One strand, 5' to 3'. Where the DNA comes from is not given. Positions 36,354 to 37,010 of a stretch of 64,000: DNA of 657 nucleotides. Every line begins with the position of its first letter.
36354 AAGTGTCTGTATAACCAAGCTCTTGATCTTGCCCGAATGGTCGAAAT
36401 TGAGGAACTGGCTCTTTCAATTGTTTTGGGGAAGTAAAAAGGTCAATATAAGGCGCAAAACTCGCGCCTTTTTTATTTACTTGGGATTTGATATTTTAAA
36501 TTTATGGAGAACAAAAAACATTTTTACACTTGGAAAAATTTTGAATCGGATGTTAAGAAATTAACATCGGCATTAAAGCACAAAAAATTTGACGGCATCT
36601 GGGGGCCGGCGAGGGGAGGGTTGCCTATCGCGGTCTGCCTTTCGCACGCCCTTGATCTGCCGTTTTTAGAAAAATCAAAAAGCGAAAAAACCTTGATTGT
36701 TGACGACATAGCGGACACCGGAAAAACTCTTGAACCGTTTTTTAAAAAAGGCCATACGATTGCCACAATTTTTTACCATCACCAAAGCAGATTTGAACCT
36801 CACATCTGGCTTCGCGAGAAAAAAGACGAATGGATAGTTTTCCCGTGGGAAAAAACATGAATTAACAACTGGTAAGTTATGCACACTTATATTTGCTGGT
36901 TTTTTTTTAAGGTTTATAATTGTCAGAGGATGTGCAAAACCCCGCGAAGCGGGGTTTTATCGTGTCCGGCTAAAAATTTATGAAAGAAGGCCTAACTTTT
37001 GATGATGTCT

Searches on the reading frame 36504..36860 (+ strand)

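Call 41: search_protein_families(library=pfam, proteins=[window:36504-36860:+], max_evalue=0.01)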
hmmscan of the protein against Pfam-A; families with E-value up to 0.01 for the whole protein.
window:36504-36860:+ (118 aa): 1 family
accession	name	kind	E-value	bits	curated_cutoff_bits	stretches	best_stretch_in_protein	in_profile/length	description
PF00156.33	Pribosyltran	-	7.8e-10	38.7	26.3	1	57-115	84-151/158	Phosphoribosyl transferase domain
